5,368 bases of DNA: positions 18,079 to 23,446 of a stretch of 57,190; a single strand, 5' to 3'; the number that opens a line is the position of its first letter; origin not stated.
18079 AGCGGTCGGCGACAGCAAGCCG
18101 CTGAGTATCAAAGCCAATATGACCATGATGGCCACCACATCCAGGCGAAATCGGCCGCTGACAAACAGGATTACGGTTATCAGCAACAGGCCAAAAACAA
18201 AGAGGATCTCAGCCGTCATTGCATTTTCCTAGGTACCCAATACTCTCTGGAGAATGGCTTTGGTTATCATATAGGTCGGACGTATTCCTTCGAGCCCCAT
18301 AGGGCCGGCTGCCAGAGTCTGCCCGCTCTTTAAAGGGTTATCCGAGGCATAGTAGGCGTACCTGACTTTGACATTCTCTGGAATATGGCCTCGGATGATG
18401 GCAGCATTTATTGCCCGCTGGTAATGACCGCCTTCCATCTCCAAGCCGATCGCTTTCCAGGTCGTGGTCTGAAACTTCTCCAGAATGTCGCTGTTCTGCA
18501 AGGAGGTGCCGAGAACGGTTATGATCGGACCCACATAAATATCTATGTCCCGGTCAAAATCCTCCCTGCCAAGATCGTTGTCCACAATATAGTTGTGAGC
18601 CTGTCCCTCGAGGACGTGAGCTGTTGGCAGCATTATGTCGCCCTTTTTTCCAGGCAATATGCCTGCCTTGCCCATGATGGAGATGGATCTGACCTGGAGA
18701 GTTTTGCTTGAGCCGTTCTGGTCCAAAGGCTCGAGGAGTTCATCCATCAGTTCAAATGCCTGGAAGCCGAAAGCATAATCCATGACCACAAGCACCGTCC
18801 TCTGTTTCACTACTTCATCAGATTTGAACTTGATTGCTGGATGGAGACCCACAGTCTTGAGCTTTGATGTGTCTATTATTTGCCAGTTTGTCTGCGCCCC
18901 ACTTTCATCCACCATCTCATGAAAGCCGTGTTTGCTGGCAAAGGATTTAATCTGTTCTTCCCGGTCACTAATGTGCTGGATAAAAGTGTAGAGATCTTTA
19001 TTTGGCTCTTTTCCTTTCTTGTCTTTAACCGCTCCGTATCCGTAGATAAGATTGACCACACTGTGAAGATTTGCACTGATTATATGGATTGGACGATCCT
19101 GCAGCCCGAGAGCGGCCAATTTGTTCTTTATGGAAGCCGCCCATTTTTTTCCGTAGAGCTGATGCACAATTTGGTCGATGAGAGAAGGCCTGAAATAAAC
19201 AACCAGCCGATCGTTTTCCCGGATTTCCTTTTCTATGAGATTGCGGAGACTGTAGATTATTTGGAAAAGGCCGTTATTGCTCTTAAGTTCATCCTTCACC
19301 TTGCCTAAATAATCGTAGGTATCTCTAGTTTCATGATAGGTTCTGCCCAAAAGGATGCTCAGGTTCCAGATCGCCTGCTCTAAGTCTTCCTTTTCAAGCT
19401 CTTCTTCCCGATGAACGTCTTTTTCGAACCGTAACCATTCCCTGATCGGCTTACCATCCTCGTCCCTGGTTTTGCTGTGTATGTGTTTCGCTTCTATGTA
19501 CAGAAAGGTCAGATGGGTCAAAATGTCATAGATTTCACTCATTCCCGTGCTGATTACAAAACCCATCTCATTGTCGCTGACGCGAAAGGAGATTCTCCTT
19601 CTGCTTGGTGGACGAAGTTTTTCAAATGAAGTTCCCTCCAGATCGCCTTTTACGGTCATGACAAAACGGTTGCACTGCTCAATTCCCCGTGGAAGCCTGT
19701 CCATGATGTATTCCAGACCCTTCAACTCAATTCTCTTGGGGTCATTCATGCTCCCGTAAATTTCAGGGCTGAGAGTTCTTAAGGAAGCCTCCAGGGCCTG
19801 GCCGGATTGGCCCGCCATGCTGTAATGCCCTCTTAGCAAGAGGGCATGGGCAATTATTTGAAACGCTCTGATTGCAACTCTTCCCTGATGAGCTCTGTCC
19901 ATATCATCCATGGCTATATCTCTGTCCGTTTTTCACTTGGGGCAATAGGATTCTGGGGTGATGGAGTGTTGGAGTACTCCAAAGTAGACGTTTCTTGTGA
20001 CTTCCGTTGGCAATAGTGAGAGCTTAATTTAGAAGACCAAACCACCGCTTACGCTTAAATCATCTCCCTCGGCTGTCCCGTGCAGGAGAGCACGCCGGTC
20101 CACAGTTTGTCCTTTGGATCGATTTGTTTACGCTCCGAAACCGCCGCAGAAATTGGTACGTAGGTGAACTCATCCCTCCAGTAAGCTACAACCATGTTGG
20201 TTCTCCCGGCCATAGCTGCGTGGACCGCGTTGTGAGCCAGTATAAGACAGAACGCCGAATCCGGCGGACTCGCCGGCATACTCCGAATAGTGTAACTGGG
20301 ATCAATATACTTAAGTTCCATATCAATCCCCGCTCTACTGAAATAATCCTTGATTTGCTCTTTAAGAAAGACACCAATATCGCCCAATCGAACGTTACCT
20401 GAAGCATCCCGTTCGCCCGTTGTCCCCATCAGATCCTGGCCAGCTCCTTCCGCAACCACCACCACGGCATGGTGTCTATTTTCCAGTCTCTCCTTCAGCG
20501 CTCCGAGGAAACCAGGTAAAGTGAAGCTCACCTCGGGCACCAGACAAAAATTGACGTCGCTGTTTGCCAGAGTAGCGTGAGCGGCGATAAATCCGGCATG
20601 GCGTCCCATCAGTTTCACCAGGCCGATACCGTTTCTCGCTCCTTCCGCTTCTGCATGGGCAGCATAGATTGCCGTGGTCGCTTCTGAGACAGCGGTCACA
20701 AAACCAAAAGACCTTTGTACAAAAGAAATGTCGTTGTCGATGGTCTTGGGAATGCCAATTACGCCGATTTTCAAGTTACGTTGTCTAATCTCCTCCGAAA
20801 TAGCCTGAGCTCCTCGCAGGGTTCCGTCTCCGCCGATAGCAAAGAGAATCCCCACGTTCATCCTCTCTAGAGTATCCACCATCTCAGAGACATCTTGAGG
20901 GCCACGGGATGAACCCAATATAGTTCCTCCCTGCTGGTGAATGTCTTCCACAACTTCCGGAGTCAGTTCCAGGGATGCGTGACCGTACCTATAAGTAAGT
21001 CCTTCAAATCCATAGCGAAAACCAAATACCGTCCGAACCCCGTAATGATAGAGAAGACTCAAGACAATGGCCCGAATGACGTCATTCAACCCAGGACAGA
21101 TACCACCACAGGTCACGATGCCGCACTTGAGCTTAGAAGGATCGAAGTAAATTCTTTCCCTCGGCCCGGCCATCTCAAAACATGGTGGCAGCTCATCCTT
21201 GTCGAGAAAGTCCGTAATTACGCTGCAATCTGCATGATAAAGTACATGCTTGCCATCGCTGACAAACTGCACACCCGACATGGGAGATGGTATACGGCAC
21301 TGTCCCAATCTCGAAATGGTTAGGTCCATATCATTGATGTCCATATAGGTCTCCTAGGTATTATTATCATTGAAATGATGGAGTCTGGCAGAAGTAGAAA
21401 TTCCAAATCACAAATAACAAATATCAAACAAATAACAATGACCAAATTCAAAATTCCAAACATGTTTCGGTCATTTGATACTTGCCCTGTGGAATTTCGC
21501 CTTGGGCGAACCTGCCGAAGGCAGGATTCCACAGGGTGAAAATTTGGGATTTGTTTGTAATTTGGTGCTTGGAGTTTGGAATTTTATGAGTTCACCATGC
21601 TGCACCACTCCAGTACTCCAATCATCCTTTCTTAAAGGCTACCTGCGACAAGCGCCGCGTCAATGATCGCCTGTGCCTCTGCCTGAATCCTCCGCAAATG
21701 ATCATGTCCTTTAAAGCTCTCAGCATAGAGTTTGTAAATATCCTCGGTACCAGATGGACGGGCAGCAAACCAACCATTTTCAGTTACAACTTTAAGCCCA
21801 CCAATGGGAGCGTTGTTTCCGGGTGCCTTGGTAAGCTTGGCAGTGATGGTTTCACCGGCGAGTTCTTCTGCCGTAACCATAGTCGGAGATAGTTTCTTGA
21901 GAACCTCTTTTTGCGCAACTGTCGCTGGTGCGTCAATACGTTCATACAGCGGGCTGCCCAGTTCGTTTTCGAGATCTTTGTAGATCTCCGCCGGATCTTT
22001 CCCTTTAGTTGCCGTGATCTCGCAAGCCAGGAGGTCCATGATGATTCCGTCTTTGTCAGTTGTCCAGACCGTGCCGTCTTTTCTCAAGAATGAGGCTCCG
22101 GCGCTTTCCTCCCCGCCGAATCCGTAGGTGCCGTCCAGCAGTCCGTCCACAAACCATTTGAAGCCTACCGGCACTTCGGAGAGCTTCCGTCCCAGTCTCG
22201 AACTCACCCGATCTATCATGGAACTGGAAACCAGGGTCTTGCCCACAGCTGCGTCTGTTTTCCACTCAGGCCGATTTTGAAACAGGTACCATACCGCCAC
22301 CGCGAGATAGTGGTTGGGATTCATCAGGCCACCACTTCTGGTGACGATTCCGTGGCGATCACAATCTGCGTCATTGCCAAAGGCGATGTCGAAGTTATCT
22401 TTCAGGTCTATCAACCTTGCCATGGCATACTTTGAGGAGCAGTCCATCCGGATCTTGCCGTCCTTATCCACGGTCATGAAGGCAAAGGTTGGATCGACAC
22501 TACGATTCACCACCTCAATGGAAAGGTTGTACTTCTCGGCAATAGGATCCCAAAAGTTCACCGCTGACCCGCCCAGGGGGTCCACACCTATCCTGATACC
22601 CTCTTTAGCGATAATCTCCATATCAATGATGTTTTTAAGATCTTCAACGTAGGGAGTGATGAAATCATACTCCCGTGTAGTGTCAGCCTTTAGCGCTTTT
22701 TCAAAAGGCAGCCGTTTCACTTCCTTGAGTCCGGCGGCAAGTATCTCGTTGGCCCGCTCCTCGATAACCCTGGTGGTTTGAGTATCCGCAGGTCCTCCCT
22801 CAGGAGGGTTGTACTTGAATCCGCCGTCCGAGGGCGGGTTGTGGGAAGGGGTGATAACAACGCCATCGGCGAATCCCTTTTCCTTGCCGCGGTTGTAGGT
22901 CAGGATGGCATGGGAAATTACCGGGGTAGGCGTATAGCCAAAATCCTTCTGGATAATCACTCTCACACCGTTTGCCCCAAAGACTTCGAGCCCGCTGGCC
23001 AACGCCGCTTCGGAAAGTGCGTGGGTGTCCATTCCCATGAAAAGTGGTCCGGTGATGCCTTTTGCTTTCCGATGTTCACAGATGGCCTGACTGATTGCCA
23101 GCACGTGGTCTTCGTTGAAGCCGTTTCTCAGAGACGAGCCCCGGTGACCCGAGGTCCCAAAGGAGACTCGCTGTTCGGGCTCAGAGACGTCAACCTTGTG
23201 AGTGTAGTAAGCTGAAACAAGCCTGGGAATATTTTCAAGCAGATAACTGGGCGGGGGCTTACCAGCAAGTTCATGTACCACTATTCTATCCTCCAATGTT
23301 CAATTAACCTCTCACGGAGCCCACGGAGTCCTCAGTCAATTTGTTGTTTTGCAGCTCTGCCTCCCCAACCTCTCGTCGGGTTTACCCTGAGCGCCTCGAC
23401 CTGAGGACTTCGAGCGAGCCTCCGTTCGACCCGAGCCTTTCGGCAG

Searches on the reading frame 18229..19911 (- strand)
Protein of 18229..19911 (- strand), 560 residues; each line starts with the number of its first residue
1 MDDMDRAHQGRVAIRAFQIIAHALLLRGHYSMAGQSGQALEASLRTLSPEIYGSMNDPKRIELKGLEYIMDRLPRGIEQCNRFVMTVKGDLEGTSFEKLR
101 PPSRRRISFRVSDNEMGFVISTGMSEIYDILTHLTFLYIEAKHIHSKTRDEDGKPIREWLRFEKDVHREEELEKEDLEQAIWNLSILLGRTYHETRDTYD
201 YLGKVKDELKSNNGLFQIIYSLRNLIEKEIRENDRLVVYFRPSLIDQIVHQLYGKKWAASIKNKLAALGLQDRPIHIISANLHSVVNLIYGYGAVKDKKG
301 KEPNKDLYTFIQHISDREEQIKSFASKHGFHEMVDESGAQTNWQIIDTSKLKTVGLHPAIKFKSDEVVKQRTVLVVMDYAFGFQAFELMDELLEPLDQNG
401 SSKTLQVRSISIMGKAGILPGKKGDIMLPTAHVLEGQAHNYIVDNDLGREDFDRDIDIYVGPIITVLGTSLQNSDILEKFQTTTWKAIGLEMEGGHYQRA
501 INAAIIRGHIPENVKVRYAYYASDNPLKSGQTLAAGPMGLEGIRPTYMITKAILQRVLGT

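Call 7: search_protein_families(library=ncbifam, max_evalue=1e-10, proteins=[window:18229-19911:-])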
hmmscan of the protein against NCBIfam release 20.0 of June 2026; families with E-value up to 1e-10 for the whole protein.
window:18229-19911:- (560 aa): 0 families

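Call 69: search_protein_families(library=pfam, max_evalue=0.00001, proteins=[window:18229-19911:-])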
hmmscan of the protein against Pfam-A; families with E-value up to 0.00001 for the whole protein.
window:18229-19911:- (560 aa): 1 family
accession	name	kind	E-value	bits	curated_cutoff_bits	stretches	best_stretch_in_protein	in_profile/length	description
PF21850.2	DUF6909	-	1e-64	219.3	27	2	315-558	285-534/535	Family of unknown function (DUF6909)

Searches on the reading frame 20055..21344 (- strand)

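Call 7: search_protein_families(library=ncbifam, max_evalue=1e-10, proteins=[window:20055-21344:-])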
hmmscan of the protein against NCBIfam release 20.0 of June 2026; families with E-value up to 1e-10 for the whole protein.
window:20055-21344:- (429 aa): 11 families
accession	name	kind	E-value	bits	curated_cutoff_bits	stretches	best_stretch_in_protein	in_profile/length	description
NF005301.0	PRK06830.1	equivalog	1.7e-201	669.5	400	1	3-428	6-442/445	ATP-dependent 6-phosphofructokinase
TIGR02483.1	PFK_mixed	subfamily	7.2e-60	202.8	430.55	1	73-401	1-324/325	phosphofructokinase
NF002872.1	PRK03202.1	subfamily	1.3e-58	198.6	253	1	73-411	2-313/323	ATP-dependent 6-phosphofructokinase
NF010674.0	PRK14071.1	equivalog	9.6e-46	156.3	544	1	73-414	6-347/360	ATP-dependent 6-phosphofructokinase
NF010675.0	PRK14072.1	subfamily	2.7e-43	148.3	273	1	73-399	5-346/416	diphosphate--fructose-6-phosphate 1-phosphotransferase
NF041103.1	PFKA_PPi_Ttgales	equivalog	3.7e-41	141.5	550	1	75-402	2-347/407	diphosphate--fructose-6-phosphate 1-phosphotransferase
TIGR02482.1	PFKA_ATP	equivalog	3.8e-38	131.2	371.35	1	73-301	1-223/301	6-phosphofructokinase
TIGR02477.1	PFKA_PPi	equivalog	1.4e-26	93.2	587.95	1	69-271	65-270/539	diphosphate--fructose-6-phosphate 1-phosphotransferase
NF005121.0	PRK06555.1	equivalog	9.3e-26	90.5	395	1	73-258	5-207/404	pyrophosphate--fructose-6-phosphate 1-phosphotransferase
NF005482.0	PRK07085.1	subfamily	3.2e-25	88.7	446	1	70-271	72-276/558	diphosphate--fructose-6-phosphate 1-phosphotransferase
TIGR02478.1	6PF1K_euk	equivalog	6.5e-23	80.8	708.4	1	68-276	386-591/744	6-phosphofructokinase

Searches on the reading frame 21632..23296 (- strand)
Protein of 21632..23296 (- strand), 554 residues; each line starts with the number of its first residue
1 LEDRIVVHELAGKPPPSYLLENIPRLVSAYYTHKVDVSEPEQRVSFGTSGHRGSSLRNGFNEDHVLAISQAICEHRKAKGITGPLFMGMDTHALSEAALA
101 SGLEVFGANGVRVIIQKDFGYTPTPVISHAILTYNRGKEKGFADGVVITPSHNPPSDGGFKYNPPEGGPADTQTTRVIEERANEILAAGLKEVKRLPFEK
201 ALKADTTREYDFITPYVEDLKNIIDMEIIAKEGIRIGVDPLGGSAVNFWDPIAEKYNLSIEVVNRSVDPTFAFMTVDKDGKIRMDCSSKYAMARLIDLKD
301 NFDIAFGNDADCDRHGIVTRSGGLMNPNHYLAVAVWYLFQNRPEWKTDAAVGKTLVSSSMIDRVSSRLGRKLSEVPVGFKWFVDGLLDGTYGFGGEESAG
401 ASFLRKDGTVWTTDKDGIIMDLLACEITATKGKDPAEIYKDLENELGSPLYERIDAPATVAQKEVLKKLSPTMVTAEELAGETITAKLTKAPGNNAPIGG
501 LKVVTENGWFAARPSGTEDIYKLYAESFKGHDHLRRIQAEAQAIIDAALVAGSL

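Call 7: search_protein_families(library=ncbifam, max_evalue=1e-10, proteins=[window:21632-23296:-])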
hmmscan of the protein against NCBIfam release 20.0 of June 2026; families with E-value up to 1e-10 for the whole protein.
window:21632-23296:- (554 aa): 5 families
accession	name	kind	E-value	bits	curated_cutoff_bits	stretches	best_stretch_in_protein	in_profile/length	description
TIGR01132.1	pgm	equivalog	6.3e-278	922.6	778.05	1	6-549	2-545/546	phosphoglucomutase (alpha-D-glucose-1,6-bisphosphate-dependent)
TIGR03990.1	Arch_GlmM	equivalog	2.7e-39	135.3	439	1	46-538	4-437/444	phosphoglucosamine mutase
NF005737.0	PRK07564.1-1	equivalog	9.7e-26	90.5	378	1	39-473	9-436/543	alpha-D-glucose phosphate-specific phosphoglucomutase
TIGR01455.1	glmM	equivalog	1.3e-19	70.3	447.55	1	46-442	1-364/442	phosphoglucosamine mutase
NF046027.1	PhglucPhmanMutPgmG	equivalog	2.2e-12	46.4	600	0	67-369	30-297/460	phosphoglucomutase/phosphomannomutase PgmG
